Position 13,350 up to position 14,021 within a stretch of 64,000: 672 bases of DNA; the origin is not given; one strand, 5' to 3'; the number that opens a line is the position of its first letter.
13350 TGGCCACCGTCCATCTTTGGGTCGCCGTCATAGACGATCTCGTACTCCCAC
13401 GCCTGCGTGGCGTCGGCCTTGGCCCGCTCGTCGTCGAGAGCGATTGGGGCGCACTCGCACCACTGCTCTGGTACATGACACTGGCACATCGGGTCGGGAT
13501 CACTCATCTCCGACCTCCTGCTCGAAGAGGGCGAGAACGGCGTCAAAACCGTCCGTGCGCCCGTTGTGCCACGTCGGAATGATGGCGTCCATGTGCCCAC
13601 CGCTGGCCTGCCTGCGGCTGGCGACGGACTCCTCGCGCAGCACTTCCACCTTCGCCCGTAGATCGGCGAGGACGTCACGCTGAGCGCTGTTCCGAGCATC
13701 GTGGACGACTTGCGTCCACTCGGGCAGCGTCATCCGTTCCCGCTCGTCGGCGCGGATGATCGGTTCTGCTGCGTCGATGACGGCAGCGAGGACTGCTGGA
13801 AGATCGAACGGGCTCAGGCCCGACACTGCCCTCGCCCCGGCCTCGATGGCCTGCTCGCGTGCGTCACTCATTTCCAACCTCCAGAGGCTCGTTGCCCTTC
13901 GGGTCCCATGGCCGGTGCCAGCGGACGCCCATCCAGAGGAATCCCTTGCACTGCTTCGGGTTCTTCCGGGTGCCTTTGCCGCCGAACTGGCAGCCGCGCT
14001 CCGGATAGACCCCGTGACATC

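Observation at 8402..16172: Tandem array of at least 15 diversified paralogous small genes in two subfamilies with hybrid members, translationally coupled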

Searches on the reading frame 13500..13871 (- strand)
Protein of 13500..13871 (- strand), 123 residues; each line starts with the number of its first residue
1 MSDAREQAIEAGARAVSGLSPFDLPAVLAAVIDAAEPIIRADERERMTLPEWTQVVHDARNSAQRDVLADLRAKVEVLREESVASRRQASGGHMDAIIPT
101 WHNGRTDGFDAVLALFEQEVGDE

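Call 7: search_protein_families(library=pfam, max_evalue=0.1, proteins=[window:13500-13871:-])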
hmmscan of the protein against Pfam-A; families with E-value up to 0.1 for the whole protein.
window:13500-13871:- (123 aa): 0 families

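Call 8: search_protein_families(library=phrogs, max_evalue=0.01, proteins=[window:13500-13871:-])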
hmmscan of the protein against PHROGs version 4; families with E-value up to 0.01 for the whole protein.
window:13500-13871:- (123 aa): 1 family
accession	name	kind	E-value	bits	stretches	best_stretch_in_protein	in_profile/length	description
phrog_21958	-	unknown function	0.0076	17.3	0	70-121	5-52/54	-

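Call 15: find_homologous_proteins(query=A1, max_evalue=0.001)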
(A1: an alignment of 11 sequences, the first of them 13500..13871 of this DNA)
Query A1 (11 sequences) (123 aa, profile of the alignment): 17 proteins with E <= 0.001 among 8000 candidates.
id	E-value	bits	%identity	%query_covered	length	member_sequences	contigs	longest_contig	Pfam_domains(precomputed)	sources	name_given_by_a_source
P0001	6.7e-35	139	43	63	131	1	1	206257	-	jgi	jgi:hypothetical protein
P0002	8.5e-35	139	32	46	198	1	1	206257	-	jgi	jgi:hypothetical protein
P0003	1.1e-32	132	100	100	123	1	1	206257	-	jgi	jgi:hypothetical protein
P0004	6.2e-28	116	39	64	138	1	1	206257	-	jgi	jgi:hypothetical protein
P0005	2.7e-27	114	37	70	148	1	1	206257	-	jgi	jgi:hypothetical protein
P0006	3.2e-19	88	71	14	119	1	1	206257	-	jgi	jgi:hypothetical protein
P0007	3.8e-13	68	48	63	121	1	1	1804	-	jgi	jgi:hypothetical protein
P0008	1.2e-12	67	58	33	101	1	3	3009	-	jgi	jgi:hypothetical protein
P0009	1.4e-12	66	46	65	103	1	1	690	-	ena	-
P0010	1.5e-9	57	48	62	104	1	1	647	-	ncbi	-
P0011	2.5e-9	56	35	72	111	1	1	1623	-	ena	-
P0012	4.3e-9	55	44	59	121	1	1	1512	-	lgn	-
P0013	8.0e-9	54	34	93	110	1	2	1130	-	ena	-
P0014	1.1e-7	51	48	37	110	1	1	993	-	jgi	jgi:hypothetical protein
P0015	1.1e-7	50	32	72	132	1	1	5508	-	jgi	-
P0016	1.9e-7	50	58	39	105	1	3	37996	-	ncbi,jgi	jgi:hypothetical protein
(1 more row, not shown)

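Call 17: find_encoding_contigs(protein=P0016, flank=10000, max_places=4)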
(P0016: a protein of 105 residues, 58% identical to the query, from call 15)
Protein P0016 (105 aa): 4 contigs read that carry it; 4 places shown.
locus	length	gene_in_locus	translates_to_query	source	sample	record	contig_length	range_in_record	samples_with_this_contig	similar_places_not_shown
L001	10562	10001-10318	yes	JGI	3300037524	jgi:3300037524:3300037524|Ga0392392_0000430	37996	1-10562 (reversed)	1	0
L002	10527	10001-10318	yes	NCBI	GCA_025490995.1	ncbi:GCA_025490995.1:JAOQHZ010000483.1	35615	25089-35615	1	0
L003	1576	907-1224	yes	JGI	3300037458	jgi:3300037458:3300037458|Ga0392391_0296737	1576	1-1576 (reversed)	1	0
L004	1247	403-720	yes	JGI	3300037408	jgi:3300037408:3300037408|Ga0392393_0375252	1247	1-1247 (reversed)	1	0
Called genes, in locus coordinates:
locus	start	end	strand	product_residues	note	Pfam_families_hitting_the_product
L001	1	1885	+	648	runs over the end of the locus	PF13385:Laminin_G_3 (weak)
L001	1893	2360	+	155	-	-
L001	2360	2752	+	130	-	-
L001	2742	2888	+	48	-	-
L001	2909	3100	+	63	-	PF23809:Phage_holin_9 (weak)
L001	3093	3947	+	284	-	-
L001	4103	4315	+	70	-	-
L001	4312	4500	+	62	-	-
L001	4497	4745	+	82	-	-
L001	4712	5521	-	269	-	PF00589:Phage_integrase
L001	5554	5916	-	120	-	PF01381:HTH_3 (weak)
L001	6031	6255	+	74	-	PF08667:BetR (weak), PF13744:HTH_37 (weak), PF20075:DUF6471 (faint), PF13560:HTH_31 (weak), PF01381:HTH_3, PF13443:HTH_26, PF13412:HTH_24 (faint)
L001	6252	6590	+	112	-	-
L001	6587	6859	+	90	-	-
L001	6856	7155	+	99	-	-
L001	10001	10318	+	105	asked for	-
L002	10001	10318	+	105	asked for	-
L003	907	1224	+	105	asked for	-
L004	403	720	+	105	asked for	-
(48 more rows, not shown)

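Call 18: search_dna_similar(query=window:13500-13871:-, collection=phages, mode=protein, max_evalue=0.01, max_rows=40)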
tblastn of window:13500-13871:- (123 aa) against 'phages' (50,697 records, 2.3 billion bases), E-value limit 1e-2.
No match.

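Call 24: predict_structure(alignment_id=A2)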
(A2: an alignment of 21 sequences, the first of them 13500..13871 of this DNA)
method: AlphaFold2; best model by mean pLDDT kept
length: 123 residues; sequences in the alignment: 21
mean_pLDDT: 88.2   pTM: 0.56
mean pLDDT of the five models: 88.2, 85.6, 85.1, 84.5, 83.9
residues with pLDDT >= 90: 50; 70-90: 68; 50-70: 5; < 50: 0
segments of 3 or more residues with pLDDT < 50: none
pLDDT, mean of each block of 10 residues (from residue 1): 80 86 88 89 85 90 95 97 90 79 92 94 68
secondary structure, 60 per line:
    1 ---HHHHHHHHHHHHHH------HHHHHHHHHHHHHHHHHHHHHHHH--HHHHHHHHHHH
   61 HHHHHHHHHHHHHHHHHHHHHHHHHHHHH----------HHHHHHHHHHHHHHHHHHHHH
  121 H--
elements in order: H4-17 H24-47 H50-89 H100-121
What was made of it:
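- Structure: g15 has 4 helices at pLDDT 88 (call 24). Heptad-like conserved hydrophobic spacing and a 40-residue central helix (call 24). All-alpha fold (call 24).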

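Call 28: search_protein_representatives(alignment_id=A1)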
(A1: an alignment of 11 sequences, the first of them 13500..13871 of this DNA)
Query: 11 sequences, 154 profile positions. Proteins with E-value up to 0.001 (for the whole library): 227; up to 1e-10: 40; up to 1e-30: 6. The best 150 are listed.
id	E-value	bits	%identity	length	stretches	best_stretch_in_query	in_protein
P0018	4.0e-44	167.2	-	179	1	1-151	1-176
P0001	2.1e-35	138.8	-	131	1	1-120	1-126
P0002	2.7e-35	138.5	-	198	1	1-154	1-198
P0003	3.4e-33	131.7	-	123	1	1-118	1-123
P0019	1.2e-31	126.6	-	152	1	1-119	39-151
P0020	2.8e-31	125.5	-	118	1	1-118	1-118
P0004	2.0e-28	116.2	-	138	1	2-113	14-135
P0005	8.6e-28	114.1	-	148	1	1-115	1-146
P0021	3.0e-20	89.6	-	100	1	1-118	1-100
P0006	1.0e-19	87.9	-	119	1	4-129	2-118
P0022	3.3e-15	73.3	-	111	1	3-114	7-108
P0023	4.7e-15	72.8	-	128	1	3-114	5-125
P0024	9.0e-15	71.8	-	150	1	3-115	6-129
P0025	9.6e-14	68.5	-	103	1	1-112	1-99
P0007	1.2e-13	68.2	-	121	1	1-114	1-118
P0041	3.2e-11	60.3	-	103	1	1-113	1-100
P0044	4.0e-11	60.0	-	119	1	7-112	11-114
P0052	1.9e-10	57.8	-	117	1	1-114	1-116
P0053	1.9e-10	57.8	-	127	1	4-113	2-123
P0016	6.1e-08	49.7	-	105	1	1-80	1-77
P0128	7.2e-07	46.2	-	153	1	5-89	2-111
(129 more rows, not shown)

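Call 30: find_related_loci(query=A2, collection=genome_contigs, flank=10000)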
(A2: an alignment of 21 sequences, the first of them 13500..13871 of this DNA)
Query A2 (123 aa) in genome_contigs; peptide patterns used: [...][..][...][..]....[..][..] (x = any residue, [..] = any of these).
37 stretches matched a pattern, but none encodes a relative of the query by tblastn (E <= 1e-3).

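Call 31: find_related_loci(query=A2, collection=viral_contigs, flank=10000)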
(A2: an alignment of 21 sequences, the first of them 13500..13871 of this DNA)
Query A2 (123 aa) in viral_contigs; peptide patterns used: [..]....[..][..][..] (x = any residue, [..] = any of these).
22 stretches matched a pattern, but none encodes a relative of the query by tblastn (E <= 1e-3).

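Call 34: find_homologous_proteins(query=A3, max_evalue=0.001)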
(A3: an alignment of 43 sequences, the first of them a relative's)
Query A3 (43 sequences) (101 aa, profile of the alignment): 290 proteins with E <= 0.001 among 8000 candidates; the best 120 are listed.
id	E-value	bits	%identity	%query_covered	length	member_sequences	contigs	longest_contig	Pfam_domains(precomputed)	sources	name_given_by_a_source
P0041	1.4e-25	107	36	76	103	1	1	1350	-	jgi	-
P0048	7.2e-25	105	39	93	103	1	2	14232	-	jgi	jgi:hypothetical protein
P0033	7.3e-25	105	44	91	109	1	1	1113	-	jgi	jgi:hypothetical protein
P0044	9.3e-25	105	41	74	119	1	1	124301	-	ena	-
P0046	1.0e-24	105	38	100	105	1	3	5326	-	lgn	-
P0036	1.6e-24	104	39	76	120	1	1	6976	-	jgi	jgi:hypothetical protein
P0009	1.7e-24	104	41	100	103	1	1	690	-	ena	-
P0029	2.7e-24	103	43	73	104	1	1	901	-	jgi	jgi:hypothetical protein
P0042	2.9e-24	103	38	74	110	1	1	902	-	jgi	jgi:hypothetical protein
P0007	8.1e-24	102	41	99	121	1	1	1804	-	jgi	jgi:hypothetical protein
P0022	8.9e-24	102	56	98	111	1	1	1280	-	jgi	jgi:hypothetical protein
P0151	5.0e-23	99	35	96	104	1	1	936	-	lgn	-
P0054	6.6e-23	99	36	86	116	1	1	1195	-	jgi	jgi:hypothetical protein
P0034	1.5e-22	98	43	62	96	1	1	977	-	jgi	jgi:hypothetical protein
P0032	1.5e-22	98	38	73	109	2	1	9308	-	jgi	jgi:hypothetical protein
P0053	1.8e-22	97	38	79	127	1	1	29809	-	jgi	jgi:hypothetical protein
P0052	6.5e-20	89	57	49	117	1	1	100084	-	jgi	jgi:hypothetical protein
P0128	1.7e-14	72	34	91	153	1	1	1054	-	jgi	jgi:hypothetical protein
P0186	1.3e-12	66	41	59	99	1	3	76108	-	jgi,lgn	jgi:hypothetical protein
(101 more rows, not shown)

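Call 35: find_encoding_contigs(protein=P0044, flank=10000, max_places=2)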
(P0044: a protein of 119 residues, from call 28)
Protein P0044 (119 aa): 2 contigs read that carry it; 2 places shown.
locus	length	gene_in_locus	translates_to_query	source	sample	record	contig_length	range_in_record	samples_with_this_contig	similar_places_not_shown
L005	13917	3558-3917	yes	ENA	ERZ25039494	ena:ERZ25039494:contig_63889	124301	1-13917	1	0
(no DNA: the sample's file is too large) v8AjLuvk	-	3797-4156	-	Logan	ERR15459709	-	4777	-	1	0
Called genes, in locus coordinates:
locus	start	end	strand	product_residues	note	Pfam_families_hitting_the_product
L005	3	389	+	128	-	?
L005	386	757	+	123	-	-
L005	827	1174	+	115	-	-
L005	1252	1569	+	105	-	-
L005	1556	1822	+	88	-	-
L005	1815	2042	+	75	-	-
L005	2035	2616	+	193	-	-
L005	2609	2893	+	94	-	-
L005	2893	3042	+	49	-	-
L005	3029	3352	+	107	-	-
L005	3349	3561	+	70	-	-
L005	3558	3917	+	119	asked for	-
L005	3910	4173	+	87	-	-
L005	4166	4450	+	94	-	-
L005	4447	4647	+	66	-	-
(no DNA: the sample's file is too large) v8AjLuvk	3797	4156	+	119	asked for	-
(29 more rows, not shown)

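Call 36: find_encoding_contigs(protein=P0052, flank=10000, max_places=2)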
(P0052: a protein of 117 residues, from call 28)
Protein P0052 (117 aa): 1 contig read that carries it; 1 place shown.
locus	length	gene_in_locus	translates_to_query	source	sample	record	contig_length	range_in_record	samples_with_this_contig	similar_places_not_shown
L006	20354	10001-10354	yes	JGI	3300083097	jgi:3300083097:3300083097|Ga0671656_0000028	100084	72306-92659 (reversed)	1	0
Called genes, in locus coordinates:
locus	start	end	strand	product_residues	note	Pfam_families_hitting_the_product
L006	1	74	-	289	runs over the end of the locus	-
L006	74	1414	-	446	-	PF01510:Amidase_2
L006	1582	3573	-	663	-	-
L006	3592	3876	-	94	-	-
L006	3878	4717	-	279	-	-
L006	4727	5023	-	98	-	-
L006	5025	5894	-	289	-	-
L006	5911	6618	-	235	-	-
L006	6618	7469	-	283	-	-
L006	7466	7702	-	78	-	-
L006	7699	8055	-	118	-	-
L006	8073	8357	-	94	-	-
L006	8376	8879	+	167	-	PF00877:NLPC_P60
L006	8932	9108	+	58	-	-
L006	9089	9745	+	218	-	PF02511:Thy1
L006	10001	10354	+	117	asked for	-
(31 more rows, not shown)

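Call 37: find_encoding_contigs(protein=P0053, flank=10000, max_places=2)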
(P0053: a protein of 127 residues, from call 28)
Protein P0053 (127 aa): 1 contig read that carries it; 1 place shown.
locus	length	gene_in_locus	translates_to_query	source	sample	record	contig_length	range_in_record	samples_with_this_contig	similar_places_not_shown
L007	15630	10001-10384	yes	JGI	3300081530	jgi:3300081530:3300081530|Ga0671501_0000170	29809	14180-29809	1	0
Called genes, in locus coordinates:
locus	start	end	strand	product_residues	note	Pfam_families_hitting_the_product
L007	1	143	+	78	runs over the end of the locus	-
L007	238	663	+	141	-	-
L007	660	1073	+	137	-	-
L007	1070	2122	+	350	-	PF01391:Collagen (faint)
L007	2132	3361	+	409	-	PF00041:fn3 (weak)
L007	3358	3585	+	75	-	-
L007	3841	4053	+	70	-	-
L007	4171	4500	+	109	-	-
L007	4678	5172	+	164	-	-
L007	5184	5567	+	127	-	-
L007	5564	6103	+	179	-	-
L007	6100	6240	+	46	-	-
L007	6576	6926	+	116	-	-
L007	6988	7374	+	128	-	-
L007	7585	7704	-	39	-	-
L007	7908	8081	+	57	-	-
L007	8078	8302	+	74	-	PF12728:HTH_17 (weak)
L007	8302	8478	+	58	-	-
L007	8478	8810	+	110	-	PF24729:Acb2_Tad1_hairpin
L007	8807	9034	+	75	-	-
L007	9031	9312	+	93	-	PF24043:DUF7352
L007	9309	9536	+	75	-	-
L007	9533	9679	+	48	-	-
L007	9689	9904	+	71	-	-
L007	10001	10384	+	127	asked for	-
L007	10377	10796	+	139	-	PF25311:WDGH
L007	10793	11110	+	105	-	-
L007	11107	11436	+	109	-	-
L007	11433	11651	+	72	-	-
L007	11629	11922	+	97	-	-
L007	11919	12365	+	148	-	-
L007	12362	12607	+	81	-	-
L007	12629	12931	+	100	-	-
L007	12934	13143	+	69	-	-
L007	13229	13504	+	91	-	-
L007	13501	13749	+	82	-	-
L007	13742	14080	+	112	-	-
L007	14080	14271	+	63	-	-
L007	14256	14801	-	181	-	-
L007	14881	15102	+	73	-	-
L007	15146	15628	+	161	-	?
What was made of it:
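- On Anti-CRISPR / anti-defence locus: An Acb2/Tad1-hairpin gene lies near a homolog only in L007 (call 37).
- Closest known: Phage anti-defence gene clusters. Same: One homolog lies about 1.2 kb from an Acb2/Tad1-hairpin gene in L007 (call 37).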

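Call 38: find_encoding_contigs(protein=P0186, flank=10000, max_places=2)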
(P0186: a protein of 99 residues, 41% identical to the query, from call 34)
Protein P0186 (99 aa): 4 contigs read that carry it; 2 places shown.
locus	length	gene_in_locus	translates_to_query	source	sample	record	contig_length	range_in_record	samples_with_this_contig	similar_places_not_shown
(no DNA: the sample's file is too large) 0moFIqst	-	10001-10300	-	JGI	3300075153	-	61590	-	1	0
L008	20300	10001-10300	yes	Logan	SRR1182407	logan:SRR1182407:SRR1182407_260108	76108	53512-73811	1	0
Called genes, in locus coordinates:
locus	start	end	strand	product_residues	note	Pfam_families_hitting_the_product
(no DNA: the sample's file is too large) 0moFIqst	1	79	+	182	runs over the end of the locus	-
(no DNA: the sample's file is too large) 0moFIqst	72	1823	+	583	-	PF27249:MJ0330_N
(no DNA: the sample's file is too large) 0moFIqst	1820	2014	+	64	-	-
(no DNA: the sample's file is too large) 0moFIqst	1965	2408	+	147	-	-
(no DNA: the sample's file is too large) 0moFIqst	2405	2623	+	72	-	-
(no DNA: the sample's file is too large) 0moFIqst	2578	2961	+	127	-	-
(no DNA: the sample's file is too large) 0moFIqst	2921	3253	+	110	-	-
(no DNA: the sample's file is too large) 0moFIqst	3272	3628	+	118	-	PF00383:dCMP_cyt_deam_1, PF14437:MafB19-deam (faint)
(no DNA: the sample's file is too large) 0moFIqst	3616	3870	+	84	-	-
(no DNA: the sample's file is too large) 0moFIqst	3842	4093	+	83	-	-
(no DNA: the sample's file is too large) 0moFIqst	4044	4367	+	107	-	PF02467:Whib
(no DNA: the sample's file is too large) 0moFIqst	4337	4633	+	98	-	-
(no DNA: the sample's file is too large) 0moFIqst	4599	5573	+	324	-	PF21189:PHA02142, PF09414:RNA_ligase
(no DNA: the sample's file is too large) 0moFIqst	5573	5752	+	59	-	-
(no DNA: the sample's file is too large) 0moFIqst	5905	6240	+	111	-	PF10686:YAcAr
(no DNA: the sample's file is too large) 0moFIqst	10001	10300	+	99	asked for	-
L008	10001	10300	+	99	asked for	-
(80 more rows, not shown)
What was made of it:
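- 4-nt overlaps are the norm for all small genes in actinophage arms, including the unrelated interleaved genes (calls 17, 35-38). WhiB genes are common in related contigs (call 38).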

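Call 40: search_dna_similar(query=P0041, collection=phages, mode=protein, max_evalue=1, max_rows=30)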
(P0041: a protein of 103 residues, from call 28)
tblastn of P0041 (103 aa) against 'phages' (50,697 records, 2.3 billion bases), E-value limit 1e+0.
No match.

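Call 41: search_dna_similar(query=P0022, collection=phages, mode=protein, max_evalue=1, max_rows=30)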
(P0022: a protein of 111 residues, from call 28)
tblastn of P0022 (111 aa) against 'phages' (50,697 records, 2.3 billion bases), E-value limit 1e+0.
No match.

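Call 52: search_protein_families(library=phrogs, alignment_id=A3, max_evalue=0.01)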
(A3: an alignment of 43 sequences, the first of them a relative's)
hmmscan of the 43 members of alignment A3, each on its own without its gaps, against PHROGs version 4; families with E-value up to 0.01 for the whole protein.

A. member 1, P0008 (101 aa): 0 families

B. families by the number of members that match (of 43 scanned): 1 family
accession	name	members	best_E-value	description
phrog_21958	-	1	0.0076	-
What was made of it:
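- On Any curated protein family (Pfam-A, PHROGs v4, NCBIfam, PADLOC, PDB sequences): Forty-three family members vs PHROGs: 1 weak hit (call 52).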

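Call 53: search_solved_structures(query=A3, max_evalue=1)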
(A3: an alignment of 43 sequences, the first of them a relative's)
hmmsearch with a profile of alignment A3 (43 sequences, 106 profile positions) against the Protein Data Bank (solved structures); distinct sequences matched with E-value up to 1: 3.
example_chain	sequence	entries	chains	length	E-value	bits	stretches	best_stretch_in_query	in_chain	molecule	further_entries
9bix_A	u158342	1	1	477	0.15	15.5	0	53-82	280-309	Crp/Fnr family transcriptional regulator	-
4l8i_A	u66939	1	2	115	0.19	15.2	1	51-101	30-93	RSV epitope scaffold FFL_005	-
7nh9_A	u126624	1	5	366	0.49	13.9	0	28-60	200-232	CmaX protein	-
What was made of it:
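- On Any curated protein family (Pfam-A, PHROGs v4, NCBIfam, PADLOC, PDB sequences): Family profile vs PDB sequences: best E 0.15 (call 53).
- Tried and rejected: Family profile against PDB sequences: best E 0.15 (call 53).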

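Call 55: search_protein_families(library=ncbifam, max_evalue=0.01, proteins=[window:13500-13871:-])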
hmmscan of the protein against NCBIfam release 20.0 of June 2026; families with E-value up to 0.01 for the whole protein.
window:13500-13871:- (123 aa): 0 families

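Call 63: fold_search(model_id=the predicted structure, library=viral)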
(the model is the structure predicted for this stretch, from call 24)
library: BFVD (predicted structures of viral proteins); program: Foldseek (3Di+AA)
matches with E <= 10: 141; with E <= 0.001: 0
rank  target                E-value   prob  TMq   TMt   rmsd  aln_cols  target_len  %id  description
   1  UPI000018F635         8.2e-01  0.33  0.34  0.17  13.3       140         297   15  (no name look-up for this kind of identifier)
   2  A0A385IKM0            1.2e+00  0.87  0.50  0.35   8.1        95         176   10  (no name in the UniProt tables at hand)
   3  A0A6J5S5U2            1.3e+00  0.11  0.21  0.12  13.7       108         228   17  Uncharacterized protein [uncultured Caudovirales phage]
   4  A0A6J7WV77            1.4e+00  0.23  0.26  0.39   5.4        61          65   16  Uncharacterized protein [uncultured Caudovirales phage]
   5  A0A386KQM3            1.5e+00  0.21  0.36  0.36  12.0       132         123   14  Uncharacterized protein [Caulobacter phage Kronos]
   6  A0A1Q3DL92            1.5e+00  0.08  0.20  0.07  17.5       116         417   16  Envelope protein [Chionoecetes opilio bacilliform virus]
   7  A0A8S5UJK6            1.8e+00  0.30  0.40  0.32  15.4       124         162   16  Uncharacterized protein [Siphoviridae sp. ctvph17]
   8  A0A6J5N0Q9            2.0e+00  0.30  0.25  0.41   4.5        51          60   14  Uncharacterized protein [uncultured Caudovirales phage]
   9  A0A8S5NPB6            2.1e+00  0.15  0.34  0.39  12.5       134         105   10  Uncharacterized protein [Myoviridae sp. ctlnK45]
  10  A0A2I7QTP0            2.4e+00  0.33  0.32  0.43  10.9        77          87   10  (no name in the UniProt tables at hand)
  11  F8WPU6                2.4e+00  0.08  0.21  0.15  18.3       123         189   11  (no name in the UniProt tables at hand)
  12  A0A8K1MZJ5            2.4e+00  0.08  0.23  0.08  15.8       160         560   14  Transmembrane protein [Riboviria sp.]
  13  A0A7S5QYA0            2.6e+00  0.38  0.28  0.44   8.1        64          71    6  Uncharacterized protein [Bacteroides phage crAss002]
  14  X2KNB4                2.7e+00  0.66  0.40  0.69   4.2        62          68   16  Uncharacterized protein [Mycobacterium phage Hawkeye]
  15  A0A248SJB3            2.7e+00  0.30  0.46  0.20  13.0       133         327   13  (no name in the UniProt tables at hand)
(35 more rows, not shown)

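Call 67: find_encoding_contigs(protein=P0128, flank=4000, max_places=2)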
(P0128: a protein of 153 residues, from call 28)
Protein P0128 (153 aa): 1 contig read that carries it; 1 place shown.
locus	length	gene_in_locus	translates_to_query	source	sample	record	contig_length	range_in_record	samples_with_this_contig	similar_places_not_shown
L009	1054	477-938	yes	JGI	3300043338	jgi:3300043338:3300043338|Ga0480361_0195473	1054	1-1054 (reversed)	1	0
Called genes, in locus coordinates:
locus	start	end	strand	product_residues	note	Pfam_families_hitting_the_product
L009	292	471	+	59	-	-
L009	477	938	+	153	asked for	-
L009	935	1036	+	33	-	-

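Call 72: find_related_loci(query=A3, collection=genome_contigs, flank=10000)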
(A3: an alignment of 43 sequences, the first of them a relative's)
Query A3 (101 aa) in genome_contigs; peptide patterns used: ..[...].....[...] (x = any residue, [..] = any of these).
39 stretches matched a pattern, but none encodes a relative of the query by tblastn (E <= 1e-3).
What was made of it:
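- Tried and rejected: Pattern scans of GTDB genomes, run twice, found no relatives (calls 30, 72).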

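Call 73: find_related_loci(query=A3, collection=viral_contigs, flank=10000)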
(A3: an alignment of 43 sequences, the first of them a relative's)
Query A3 (101 aa) in viral_contigs; peptide patterns used: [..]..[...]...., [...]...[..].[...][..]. (x = any residue, [..] = any of these).
107 stretches matched a pattern; 2 encode a relative of the query (tblastn E <= 1e-3); 2 distinct loci.
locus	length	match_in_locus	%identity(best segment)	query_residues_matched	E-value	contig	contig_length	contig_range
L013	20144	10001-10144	48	4-52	4e-7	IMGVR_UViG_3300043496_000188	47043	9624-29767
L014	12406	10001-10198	44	37-97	5e-7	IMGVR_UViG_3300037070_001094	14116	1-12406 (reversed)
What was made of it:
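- The family is rare overall (calls 28, 30, 72, 73).
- Tried and rejected: IMG/VR gave 0, then 2 loci (calls 31, 73).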
